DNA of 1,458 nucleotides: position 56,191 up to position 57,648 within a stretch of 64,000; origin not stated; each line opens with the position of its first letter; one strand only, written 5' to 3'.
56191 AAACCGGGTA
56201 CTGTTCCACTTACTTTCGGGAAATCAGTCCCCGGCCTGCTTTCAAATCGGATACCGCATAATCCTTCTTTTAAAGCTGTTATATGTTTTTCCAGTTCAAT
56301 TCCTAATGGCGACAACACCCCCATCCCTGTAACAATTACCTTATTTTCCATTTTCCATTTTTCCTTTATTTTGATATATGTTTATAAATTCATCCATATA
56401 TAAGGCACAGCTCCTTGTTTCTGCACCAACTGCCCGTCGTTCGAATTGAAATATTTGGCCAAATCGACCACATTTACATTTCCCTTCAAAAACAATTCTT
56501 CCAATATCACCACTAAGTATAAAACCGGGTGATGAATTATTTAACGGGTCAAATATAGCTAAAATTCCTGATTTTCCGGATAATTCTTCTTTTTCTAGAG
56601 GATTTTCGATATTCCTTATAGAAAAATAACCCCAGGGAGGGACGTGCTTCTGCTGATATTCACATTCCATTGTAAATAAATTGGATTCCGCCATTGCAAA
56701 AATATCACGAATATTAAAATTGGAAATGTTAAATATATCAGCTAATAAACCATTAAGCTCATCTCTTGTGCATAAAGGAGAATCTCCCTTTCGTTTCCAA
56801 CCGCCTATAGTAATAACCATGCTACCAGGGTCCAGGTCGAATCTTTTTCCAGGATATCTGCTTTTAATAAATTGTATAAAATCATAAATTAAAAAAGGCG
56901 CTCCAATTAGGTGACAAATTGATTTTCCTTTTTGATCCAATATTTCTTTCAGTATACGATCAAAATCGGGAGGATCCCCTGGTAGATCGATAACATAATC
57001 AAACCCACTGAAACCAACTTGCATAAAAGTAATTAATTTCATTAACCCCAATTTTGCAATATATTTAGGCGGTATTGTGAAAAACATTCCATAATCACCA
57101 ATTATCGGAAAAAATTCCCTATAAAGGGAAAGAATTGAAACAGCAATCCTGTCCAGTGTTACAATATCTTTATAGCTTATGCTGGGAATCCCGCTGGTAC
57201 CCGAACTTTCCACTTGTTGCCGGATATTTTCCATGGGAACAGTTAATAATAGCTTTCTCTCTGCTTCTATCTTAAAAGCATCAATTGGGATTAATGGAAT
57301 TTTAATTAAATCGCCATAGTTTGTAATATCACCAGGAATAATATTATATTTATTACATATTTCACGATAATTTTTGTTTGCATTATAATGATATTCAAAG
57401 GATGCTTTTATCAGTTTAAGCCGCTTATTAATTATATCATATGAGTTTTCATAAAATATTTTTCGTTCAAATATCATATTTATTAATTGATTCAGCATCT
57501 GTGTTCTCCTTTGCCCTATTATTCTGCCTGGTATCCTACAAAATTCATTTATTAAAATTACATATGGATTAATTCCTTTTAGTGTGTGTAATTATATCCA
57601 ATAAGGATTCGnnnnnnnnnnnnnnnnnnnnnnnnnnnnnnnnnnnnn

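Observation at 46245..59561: Thirteen-gene orphan type II PKS/FAS-like biosynthetic cluster with an unusual accessory set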

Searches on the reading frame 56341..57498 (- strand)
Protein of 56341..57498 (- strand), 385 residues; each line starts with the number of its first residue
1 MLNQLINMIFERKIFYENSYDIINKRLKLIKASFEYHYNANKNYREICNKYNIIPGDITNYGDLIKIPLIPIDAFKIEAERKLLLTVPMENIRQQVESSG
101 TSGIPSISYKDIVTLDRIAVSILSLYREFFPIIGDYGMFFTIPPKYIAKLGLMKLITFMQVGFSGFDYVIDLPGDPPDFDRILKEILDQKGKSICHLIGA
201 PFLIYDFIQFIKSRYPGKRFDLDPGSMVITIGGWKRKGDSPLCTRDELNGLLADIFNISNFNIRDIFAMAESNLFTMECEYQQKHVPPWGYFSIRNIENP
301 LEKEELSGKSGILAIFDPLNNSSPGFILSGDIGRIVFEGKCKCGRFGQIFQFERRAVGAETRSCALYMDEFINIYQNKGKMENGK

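Call 3: search_protein_families(library=pfam, proteins=[window:56341-57498:-], max_evalue=0.01)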
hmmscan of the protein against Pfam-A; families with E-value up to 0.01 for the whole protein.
window:56341-57498:- (385 aa): 1 family
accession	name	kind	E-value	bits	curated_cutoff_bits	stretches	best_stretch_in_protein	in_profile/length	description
PF04443.18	LuxE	-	1.7e-44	152.7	24.9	1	19-370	30-388/391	Acyl-protein synthetase, LuxE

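Call 5: search_protein_families(library=ncbifam, proteins=[window:56341-57498:-], max_evalue=0.01)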
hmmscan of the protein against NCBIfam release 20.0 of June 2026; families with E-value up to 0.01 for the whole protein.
window:56341-57498:- (385 aa): 5 families
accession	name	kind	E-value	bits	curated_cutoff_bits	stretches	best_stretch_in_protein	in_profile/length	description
NF052244.1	LCFA_lig_LuxE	equivalog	1.7e-41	142.4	550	1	5-372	15-366/367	long-chain-fatty-acid--protein ligase LuxE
NF053551.1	FlxY_rubin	equivalog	9.5e-06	24.6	520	1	20-120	7-105/424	flexirubin biosynthesis putative acyl-CoA ligase FlxY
TIGR02155.1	PA_CoA_ligase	equivalog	1.5e-05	23.7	646.3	1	27-112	13-97/422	phenylacetate--CoA ligase PaaK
NF041878.1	paak_haloarch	equivalog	2.1e-05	23.3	700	1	28-108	19-99/427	phenylacetate--CoA ligase PaaK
TIGR03335.1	F390_ftsA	equivalog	0.00084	18.1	458.7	1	30-106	22-102/445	coenzyme F390 synthetase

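Call 9: find_homologous_proteins(query=window:56341-57498:-, max_evalue=1e-10)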
Query window:56341-57498:- (385 aa): 123 proteins with E <= 1e-10 among 2953 candidates; the best 120 are listed.
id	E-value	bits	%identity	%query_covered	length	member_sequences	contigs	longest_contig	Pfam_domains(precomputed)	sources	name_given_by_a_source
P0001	9.3e-256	866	100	98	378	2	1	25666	PF04443.18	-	-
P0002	1.5e-133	464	55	95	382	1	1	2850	PF04443.18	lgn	-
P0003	1.2e-130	455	54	95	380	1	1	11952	PF04443.18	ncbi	ncbi:MAG: hypothetical protein ACMUIM_07890 [bacterium]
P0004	1.6e-123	431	50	95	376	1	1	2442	PF04443.18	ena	-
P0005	1.2e-117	412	52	89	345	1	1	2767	PF04443.18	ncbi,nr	ncbi:hypothetical protein JXL19_05720, partial [bacterium]|nr:hypothetical protein [bacterium]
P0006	9.4e-108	379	46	97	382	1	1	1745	PF04443.18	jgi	jgi:long-chain-fatty-acid---luciferin-component ligase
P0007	1.1e-105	372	47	95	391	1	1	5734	PF04443.18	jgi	jgi:long-chain-fatty-acid---luciferin-component ligase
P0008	9.6e-75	271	36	95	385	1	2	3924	PF04443.18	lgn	-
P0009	8.7e-74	267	39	93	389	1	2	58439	PF04443.18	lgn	-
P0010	4.6e-73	265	35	96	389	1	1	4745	PF04443.18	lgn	-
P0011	5.8e-73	265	35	96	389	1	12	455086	PF04443.18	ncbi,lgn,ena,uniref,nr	ncbi:LuxE family acyl-protein synthetase (plasmid) [Metabacillus halosaccharovorans]|uniref:LuxE/Paa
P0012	1.1e-71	260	36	93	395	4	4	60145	PF04443.18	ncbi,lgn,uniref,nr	ncbi:LuxE family acyl-protein synthetase [Mesobacillus zeae]|uniref:LuxE family acyl-protein synthet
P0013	1.5e-71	260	35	96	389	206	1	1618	PF04443.18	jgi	-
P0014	3.5e-71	259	39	91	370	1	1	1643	PF04443.18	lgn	-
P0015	7.7e-71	258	38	96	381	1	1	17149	PF04443.18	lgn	-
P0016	9.4e-71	257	36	96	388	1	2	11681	PF04443.18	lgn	-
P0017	1.4e-70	257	34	96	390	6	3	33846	PF04443.18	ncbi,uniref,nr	ncbi:LuxE family acyl-protein synthetase [uncultured Metabacillus sp.]|uniref:LuxE/PaaK family acylt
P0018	9.1e-70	254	37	89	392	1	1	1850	PF04443.18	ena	-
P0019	3.9e-69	252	35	93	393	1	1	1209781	PF04443.18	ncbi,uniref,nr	ncbi:LuxE family acyl-protein synthetase [Alkalihalophilus lindianensis]|uniref:LuxE family acyl-pro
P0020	5.8e-69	251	34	95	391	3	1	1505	PF04443.18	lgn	-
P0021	6.3e-69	251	37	92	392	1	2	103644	PF04443.18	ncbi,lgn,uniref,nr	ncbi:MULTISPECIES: LuxE family acyl-protein synthetase [Lysinibacillus]|uniref:LuxE/PaaK family acyl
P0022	1.1e-68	251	34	100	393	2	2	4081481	PF04443.18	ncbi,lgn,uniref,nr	ncbi:LuxE family acyl-protein synthetase [Alkalihalophilus pseudofirmus]|uniref:LuxE/PaaK family acy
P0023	2.7e-68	249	34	100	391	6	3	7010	PF04443.18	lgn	-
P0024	3.6e-68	249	37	92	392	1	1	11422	PF04443.18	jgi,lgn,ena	-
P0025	6.7e-68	248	34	99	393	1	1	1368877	PF04443.18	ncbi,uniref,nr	ncbi:LuxE family acyl-protein synthetase [Halalkalibacter urbisdiaboli]|uniref:LuxE/PaaK family acyl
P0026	1.2e-67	247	35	96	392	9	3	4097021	PF04443.18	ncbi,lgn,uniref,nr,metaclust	ncbi:LuxE family acyl-protein synthetase [Lysinibacillus sphaericus]|uniref:LuxE family acyl-protein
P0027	1.4e-67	247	34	96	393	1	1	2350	PF04443.18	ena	-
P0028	1.6e-67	247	37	92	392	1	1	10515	PF04443.18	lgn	-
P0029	1.9e-67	247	36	92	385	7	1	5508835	PF04443.18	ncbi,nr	ncbi:LuxE family acyl-protein synthetase [Lysinibacillus sp. B2A1]|nr:LuxE family acyl-protein synth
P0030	2.0e-67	246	36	92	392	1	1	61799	PF04443.18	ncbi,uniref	ncbi:LuxE family acyl-protein synthetase [Lysinibacillus sp. NPDC047702]|uniref:LuxE/PaaK family acy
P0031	2.0e-67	246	36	92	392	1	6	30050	PF04443.18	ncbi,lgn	-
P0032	2.2e-67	246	36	92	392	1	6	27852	PF04443.18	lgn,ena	-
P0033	2.4e-67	246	36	92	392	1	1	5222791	PF04443.18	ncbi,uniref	ncbi:LuxE family acyl-protein synthetase [Lysinibacillus pakistanensis]|uniref:LuxE/PaaK family acyl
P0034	2.4e-67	246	37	92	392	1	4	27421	PF04443.18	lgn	-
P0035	2.5e-67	246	36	92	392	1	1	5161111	PF04443.18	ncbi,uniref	ncbi:LuxE family acyl-protein synthetase [Lysinibacillus pakistanensis]|uniref:LuxE/PaaK family acyl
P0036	2.8e-67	246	36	92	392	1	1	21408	PF04443.18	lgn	-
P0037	3.3e-67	246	36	92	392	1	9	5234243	PF04443.18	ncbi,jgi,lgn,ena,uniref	ncbi:LuxE family acyl-protein synthetase [Lysinibacillus pakistanensis]|uniref:LuxE/PaaK family acyl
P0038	3.4e-67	246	36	92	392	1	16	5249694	PF04443.18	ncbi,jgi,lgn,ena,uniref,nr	ncbi:LuxE family acyl-protein synthetase [Lysinibacillus pakistanensis]|uniref:LuxE family acyl-prot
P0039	3.4e-67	246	36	92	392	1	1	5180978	PF04443.18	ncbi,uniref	ncbi:LuxE family acyl-protein synthetase [Lysinibacillus pakistanensis]|uniref:LuxE/PaaK family acyl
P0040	3.4e-67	246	36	92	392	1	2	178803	PF04443.18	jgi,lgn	-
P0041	4.6e-67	245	36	92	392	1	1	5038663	PF04443.18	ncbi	ncbi:LuxE/PaaK family acyltransferase [Lysinibacillus pakistanensis]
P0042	5.3e-67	245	37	92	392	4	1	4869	PF04443.18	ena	-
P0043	1.2e-66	244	36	92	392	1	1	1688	PF04443.18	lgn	-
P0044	2.2e-66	243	36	92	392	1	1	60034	PF04443.18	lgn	-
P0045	2.3e-66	243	34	96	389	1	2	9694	PF04443.18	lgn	-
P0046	4.7e-65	239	36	90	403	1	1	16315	PF04443.18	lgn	-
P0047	4.3e-64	235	37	90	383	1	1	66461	PF04443.18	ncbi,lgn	-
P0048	5.1e-64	235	34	95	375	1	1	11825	PF04443.18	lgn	-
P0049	6.6e-64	235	34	99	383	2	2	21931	PF04443.18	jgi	-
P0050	1.1e-63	234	32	96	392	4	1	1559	PF04443.18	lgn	-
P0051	1.3e-63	234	37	90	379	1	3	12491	PF04443.18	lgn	-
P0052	1.8e-63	233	35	95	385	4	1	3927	PF04443.18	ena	-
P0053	2.4e-63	233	34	92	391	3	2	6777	PF04443.18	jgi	jgi:long-chain-fatty-acid---luciferin-component ligase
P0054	4.3e-63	232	37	90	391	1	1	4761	PF04443.18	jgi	jgi:long-chain-fatty-acid---luciferin-component ligase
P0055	1.6e-62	230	36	89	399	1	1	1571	PF04443.18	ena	-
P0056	2.0e-62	230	35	95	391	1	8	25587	PF04443.18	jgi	-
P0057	2.1e-62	230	36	90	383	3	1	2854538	PF04443.18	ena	-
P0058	2.1e-62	230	36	90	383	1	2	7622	PF04443.18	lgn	-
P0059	1.2e-61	227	33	90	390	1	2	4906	PF04443.18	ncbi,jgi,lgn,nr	ncbi:MAG: LuxE family acyl-protein synthetase [Chloroflexi bacterium]|nr:LuxE family acyl-protein sy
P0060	2.1e-61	227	32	96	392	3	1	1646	PF04443.18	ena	-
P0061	2.1e-61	227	35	90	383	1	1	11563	PF04443.18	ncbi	-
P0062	2.4e-61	226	33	94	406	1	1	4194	PF04443.18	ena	-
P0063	2.5e-61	226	33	94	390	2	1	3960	PF04443.18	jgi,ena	-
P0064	2.7e-61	226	34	96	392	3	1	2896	PF04443.18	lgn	-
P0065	4.5e-61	226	36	89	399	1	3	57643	PF04443.18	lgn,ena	-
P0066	5.4e-61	225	33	91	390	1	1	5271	PF04443.18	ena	-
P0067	1.7e-60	224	33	93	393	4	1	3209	PF04443.18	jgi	jgi:long-chain-fatty-acid---luciferin-component ligase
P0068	2.4e-60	223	34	92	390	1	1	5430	PF04443.18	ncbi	-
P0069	2.6e-60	223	36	90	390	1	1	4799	PF04443.18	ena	-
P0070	3.7e-60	223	34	90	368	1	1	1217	PF04443.18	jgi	jgi:long-chain-fatty-acid---luciferin-component ligase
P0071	5.8e-60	222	37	88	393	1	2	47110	PF04443.18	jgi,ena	jgi:long-chain-fatty-acid---luciferin-component ligase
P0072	1.1e-59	221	37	89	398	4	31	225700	PF04443.18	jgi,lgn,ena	jgi:long-chain-fatty-acid---luciferin-component ligase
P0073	1.8e-59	220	33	90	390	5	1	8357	PF04443.18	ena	-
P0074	3.0e-59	220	31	95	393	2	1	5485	PF04443.18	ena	-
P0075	3.6e-59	219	35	90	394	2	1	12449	PF04443.18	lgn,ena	-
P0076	3.9e-59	219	35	96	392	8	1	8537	PF04443.18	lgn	-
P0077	4.3e-59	219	31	94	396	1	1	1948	PF04443.18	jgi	jgi:long-chain-fatty-acid---luciferin-component ligase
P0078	5.0e-59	219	34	90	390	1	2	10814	PF04443.18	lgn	-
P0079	6.5e-59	218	35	89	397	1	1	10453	PF04443.18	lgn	-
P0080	7.6e-59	218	32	95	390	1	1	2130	PF04443.18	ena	-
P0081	9.3e-59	218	31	95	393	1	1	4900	PF04443.18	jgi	-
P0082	1.4e-58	217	37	91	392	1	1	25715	PF04443.18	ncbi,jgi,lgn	ncbi:MAG: phenylacetate-coenzyme A ligase PaaK-like adenylate-forming protein [Moritella dasanensis]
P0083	1.4e-58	217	34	91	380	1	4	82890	PF04443.18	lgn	-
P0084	2.6e-58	216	37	92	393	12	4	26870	PF04443.18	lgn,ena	-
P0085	2.7e-58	216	34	90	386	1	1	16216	PF04443.18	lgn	-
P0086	3.7e-58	216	32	91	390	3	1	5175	PF04443.18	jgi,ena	-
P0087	6.2e-58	215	32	97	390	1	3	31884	PF04443.18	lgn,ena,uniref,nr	uniref:Long-chain-fatty-acid---luciferin-component ligase n=1 Tax=Candidatus Kentrum sp. LFY TaxID=2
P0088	6.9e-58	215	36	93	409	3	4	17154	PF04443.18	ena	-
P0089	7.3e-58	215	33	92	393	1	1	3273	PF04443.18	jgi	jgi:long-chain-fatty-acid---luciferin-component ligase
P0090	1.3e-57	214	32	95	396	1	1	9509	PF04443.18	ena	-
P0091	2.2e-57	213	31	94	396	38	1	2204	PF04443.18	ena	-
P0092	3.0e-57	213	37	92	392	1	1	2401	PF04443.18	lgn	-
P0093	3.1e-57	213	35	90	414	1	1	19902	PF04443.18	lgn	-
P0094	5.4e-57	212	32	90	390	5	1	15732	PF04443.18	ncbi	-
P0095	2.0e-56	210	33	90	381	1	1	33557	PF04443.18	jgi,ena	-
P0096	2.3e-56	210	36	89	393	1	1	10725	PF04443.18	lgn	-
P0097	2.6e-56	210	33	90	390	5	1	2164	PF04443.18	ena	-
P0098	6.0e-56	209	34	92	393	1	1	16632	PF04443.18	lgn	-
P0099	2.5e-55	207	33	95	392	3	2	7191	PF04443.18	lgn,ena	-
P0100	4.2e-55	206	34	93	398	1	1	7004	PF04443.18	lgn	-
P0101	6.4e-55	205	35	97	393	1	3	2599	PF04443.18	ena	-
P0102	7.3e-55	205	34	93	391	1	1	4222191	PF04443.18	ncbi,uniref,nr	ncbi:LuxE family acyl-protein synthetase [Parashewanella tropica]|uniref:LuxE/PaaK family acyltransf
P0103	1.2e-54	204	35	92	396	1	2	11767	PF04443.18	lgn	-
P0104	2.0e-54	204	34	91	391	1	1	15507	PF04443.18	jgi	jgi:phenylacetate-coenzyme A ligase PaaK-like adenylate-forming protein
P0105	2.4e-54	203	33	94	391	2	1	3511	PF04443.18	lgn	-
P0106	2.5e-54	203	33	94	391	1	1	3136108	PF04443.18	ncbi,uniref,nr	ncbi:hypothetical protein [Rheinheimera sp. MMS21-TC3]|uniref:LuxE/PaaK family acyltransferase n=1 T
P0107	2.7e-54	203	35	92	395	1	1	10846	PF04443.18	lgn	-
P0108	1.2e-53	201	34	91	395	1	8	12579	PF04443.18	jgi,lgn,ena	jgi:long-chain-fatty-acid---luciferin-component ligase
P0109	2.0e-53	200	35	90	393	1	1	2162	PF04443.18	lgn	-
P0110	6.9e-52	195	33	85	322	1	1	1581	PF04443.18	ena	-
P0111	9.5e-42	162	32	96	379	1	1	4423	PF04443.18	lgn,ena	-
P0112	4.7e-38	150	31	94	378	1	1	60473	PF04443.18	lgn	-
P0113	2.4e-27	114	31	53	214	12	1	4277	PF04443.18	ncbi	ncbi:LuxE family acyl-protein synthetase, partial [Priestia megaterium]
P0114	3.6e-27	114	29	89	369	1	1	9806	PF04443.18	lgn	-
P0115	8.3e-26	109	30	88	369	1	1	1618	PF04443.18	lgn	-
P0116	1.2e-23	102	32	53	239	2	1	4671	PF04443.18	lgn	-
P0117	4.3e-23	100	30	91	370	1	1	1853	PF04443.18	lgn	-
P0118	3.6e-20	91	28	93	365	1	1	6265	PF04443.18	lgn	-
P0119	3.3e-19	88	29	78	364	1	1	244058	PF04443.18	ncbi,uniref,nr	ncbi:hypothetical protein A2160_02585 [Candidatus Beckwithbacteria bacterium RBG_13_42_9]|uniref:Acy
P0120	8.8e-18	83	29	89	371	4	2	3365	PF04443.18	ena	-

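Call 10: find_encoding_contigs(protein=P0003, flank=10000, max_places=3)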
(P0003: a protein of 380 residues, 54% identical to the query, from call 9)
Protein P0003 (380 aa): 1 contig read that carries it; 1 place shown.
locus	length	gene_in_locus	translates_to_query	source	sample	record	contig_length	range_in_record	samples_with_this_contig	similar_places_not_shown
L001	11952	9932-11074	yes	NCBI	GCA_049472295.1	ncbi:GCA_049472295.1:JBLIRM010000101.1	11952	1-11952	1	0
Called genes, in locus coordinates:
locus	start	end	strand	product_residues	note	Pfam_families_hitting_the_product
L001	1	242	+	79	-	?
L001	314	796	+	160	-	PF04008:Adenosine_kin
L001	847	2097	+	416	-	PF01979:Amidohydro_1, PF07969:Amidohydro_3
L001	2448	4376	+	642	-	PF00515:TPR_1 (faint), PF07719:TPR_2 (faint), PF12895:ANAPC3 (faint), PF13174:TPR_6 (faint), PF13525:YfiO (weak), PF13424:TPR_12 (weak), PF01464:SLT, PF27553:SLT_superhelical (weak), +11 more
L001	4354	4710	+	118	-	PF00072:Response_reg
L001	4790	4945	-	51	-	-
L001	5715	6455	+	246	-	PF00106:adh_short, PF08659:KR, PF13561:adh_short_C2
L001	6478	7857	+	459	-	PF00109:ketoacyl-synt, PF02801:Ketoacyl-synt_C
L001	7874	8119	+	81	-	PF00550:PP-binding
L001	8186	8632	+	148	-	PF22817:ApeP-like (weak), PF07977:FabA, PF22818:ApeI-like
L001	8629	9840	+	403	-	PF00109:ketoacyl-synt, PF02801:Ketoacyl-synt_C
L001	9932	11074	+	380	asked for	PF04443:LuxE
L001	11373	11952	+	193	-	PF04140:ICMT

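Call 11: find_encoding_contigs(protein=P0009, flank=10000, max_places=3)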
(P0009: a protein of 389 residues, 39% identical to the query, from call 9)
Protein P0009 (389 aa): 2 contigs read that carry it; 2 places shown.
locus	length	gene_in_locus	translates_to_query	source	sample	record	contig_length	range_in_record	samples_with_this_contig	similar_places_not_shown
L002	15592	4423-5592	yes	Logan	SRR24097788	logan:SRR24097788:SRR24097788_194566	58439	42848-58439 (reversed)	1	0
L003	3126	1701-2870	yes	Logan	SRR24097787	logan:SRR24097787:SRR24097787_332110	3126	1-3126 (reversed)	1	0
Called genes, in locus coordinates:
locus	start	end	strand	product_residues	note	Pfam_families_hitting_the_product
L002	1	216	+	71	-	?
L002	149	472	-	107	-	PF01022:HTH_5 (faint), PF13601:HTH_34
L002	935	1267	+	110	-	PF02627:CMD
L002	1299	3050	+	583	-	PF00501:AMP-binding, PF24919:Mug62 (weak), PF23024:AMP-dom_DIP2-like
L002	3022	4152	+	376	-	PF00070:Pyr_redox (faint), PF01266:DAO (faint), PF03486:HI0933_like (faint), PF07992:Pyr_redox_2, PF13450:NAD_binding_8 (faint), PF13738:Pyr_redox_3, PF00743:FMO-like, PF13434:Lys_Orn_oxgnase, +1 more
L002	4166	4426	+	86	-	PF00550:PP-binding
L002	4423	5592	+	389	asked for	PF04443:LuxE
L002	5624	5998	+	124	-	PF01592:NifU_N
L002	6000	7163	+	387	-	PF00266:Aminotran_5, PF01212:Beta_elim_lyase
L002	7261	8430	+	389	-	PF12698:ABC2_membrane_3, PF12051:DUF3533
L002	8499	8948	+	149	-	PF04657:DMT_YdcZ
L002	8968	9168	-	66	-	-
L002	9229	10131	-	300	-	PF00892:EamA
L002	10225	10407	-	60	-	PF05979:DUF896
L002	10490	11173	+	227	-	PF00239:Resolvase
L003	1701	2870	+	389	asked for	PF04443:LuxE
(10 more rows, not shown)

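Call 12: find_encoding_contigs(protein=P0026, flank=10000, max_places=2)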
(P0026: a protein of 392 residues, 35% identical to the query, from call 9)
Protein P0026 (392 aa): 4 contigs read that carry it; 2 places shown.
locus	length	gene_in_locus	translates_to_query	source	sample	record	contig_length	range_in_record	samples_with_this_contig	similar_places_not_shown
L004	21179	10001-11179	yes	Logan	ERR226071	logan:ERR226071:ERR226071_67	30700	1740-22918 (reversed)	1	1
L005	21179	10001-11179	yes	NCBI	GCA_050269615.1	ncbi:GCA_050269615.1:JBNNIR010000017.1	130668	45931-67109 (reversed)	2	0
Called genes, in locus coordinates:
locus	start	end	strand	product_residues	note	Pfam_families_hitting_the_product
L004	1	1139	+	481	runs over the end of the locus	-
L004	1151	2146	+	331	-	PF00493:MCM (weak), PF20030:bpMoxR, PF00004:AAA (weak), PF07726:AAA_3, PF07728:AAA_5, PF17863:AAA_lid_2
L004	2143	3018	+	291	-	PF01882:DUF58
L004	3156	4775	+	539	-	PF13519:VWA_2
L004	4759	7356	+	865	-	PF13519:VWA_2, PF05762:VWA_CoxE (weak), PF00092:VWA, PF13519:VWA_2, PF13768:VWA_3, PF07090:GATase1_like (weak)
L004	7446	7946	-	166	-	PF09512:ThiW, PF12822:ECF_trnsprt (weak)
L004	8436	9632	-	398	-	PF00083:Sugar_tr, PF12832:MFS_1_like, PF07690:MFS_1, PF05977:MFS_3 (weak), PF06779:MFS_4, PF12832:MFS_1_like (weak), PF13347:MFS_2 (weak), PF07690:MFS_1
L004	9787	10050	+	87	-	-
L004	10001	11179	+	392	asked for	PF04443:LuxE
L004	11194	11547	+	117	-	PF01592:NifU_N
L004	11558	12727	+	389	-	PF00266:Aminotran_5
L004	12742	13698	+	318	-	PF01136:Peptidase_U32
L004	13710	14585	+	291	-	-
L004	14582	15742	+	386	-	PF02771:Acyl-CoA_dh_N, PF02770:Acyl-CoA_dh_M, PF00441:Acyl-CoA_dh_1, PF08028:Acyl-CoA_dh_2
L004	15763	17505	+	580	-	PF00083:Sugar_tr (weak), PF07690:MFS_1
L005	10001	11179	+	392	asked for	PF04443:LuxE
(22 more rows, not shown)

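Call 13: find_encoding_contigs(protein=P0001, flank=10000, max_places=3)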
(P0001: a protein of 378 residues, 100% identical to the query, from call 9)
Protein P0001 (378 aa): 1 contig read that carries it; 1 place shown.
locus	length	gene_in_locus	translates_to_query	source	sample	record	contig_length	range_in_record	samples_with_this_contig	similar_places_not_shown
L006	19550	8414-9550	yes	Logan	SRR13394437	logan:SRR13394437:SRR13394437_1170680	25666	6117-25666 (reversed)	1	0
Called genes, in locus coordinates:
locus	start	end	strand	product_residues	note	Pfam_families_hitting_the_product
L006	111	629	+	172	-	PF00293:NUDIX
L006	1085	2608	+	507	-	PF02463:SMC_N, PF13175:AAA_15, PF13476:AAA_23, PF13304:AAA_21, PF13175:AAA_15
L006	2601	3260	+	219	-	-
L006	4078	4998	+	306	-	PF08309:LVIVD (faint)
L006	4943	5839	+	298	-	PF08309:LVIVD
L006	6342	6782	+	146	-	PF00550:PP-binding (weak)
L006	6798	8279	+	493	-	PF02525:Flavodoxin_2 (weak), PF03358:FMN_red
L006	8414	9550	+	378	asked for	PF04443:LuxE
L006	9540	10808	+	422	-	PF00109:ketoacyl-synt, PF02801:Ketoacyl-synt_C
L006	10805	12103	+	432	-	PF00109:ketoacyl-synt, PF02801:Ketoacyl-synt_C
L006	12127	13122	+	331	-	PF21089:PKS_DH_N (weak)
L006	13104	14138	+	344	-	PF21089:PKS_DH_N (weak)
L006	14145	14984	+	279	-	PF12146:Hydrolase_4, PF00561:Abhydrolase_1, PF12697:Abhydrolase_6 (weak)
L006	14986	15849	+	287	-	PF12146:Hydrolase_4, PF00561:Abhydrolase_1, PF12697:Abhydrolase_6, PF08386:Abhydrolase_4 (faint)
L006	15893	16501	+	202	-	-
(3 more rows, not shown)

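Call 14: find_encoding_contigs(protein=P0007, flank=10000, max_places=3)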
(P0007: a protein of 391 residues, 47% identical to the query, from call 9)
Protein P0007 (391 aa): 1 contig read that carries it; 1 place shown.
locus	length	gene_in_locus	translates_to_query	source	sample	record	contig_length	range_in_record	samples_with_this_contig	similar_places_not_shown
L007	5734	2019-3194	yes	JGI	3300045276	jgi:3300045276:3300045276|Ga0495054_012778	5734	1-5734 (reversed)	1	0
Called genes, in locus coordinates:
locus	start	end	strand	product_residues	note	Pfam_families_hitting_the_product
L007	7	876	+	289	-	PF13531:SBP_bac_11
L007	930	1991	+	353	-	PF00005:ABC_tran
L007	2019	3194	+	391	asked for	PF04443:LuxE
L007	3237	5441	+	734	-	PF12704:MacB_PCD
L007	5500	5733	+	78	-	?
